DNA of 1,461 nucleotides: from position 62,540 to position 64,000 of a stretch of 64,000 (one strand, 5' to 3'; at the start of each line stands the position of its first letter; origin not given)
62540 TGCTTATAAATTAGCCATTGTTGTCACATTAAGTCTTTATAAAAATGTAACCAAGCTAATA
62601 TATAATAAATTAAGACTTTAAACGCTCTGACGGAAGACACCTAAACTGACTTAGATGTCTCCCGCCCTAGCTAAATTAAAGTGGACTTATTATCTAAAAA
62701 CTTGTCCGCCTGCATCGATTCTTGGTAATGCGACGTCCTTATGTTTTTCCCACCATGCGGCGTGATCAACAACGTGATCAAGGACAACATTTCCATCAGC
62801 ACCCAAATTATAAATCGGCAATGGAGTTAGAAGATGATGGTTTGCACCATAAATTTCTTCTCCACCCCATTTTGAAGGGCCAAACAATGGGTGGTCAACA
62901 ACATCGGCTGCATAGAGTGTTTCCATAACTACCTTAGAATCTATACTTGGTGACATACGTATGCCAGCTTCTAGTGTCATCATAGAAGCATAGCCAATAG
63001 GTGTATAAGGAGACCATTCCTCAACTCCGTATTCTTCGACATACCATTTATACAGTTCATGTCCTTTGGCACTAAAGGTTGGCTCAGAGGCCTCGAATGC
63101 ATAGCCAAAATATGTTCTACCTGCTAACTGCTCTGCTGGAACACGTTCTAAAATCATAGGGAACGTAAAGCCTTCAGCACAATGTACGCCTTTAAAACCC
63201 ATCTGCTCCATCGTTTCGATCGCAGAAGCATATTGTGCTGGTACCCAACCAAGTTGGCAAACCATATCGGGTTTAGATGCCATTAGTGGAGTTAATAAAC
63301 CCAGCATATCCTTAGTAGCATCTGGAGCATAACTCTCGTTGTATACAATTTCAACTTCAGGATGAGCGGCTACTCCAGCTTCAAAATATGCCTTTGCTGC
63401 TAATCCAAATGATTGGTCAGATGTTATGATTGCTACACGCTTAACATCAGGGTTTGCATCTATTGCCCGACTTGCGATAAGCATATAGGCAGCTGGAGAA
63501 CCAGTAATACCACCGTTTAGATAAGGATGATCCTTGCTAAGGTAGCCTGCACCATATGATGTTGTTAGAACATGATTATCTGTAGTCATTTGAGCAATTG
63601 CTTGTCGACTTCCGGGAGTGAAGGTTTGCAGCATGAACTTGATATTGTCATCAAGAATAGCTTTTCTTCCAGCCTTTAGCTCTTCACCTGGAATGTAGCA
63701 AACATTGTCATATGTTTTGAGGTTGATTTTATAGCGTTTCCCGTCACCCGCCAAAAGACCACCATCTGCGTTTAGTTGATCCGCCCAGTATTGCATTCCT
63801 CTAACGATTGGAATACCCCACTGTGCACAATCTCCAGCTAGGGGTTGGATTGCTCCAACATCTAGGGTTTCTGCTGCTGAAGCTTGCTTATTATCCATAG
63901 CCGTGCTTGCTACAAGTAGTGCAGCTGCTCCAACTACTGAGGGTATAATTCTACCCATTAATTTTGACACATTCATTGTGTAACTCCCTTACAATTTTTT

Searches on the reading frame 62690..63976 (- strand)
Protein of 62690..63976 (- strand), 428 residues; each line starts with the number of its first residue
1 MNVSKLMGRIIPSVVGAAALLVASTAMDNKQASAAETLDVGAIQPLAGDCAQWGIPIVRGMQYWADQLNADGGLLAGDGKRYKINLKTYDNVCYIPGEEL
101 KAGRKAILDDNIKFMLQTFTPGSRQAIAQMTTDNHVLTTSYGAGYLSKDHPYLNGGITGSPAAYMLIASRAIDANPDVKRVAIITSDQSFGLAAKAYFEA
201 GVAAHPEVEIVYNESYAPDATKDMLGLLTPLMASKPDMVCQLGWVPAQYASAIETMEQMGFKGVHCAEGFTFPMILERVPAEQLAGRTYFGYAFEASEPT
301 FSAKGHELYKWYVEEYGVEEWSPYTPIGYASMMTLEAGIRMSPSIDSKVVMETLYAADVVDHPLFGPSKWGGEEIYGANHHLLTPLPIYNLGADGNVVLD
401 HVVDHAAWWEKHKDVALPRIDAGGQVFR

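Call 37: search_protein_families(library=pfam, proteins=[window:62690-63976:-], max_evalue=0.00001)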
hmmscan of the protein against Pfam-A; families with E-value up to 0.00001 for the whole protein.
window:62690-63976:- (428 aa): 1 family
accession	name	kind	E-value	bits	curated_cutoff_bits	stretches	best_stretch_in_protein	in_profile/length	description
PF13458.12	Peripla_BP_6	-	1.4e-31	110.8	31.7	1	38-395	2-342/343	Periplasmic binding protein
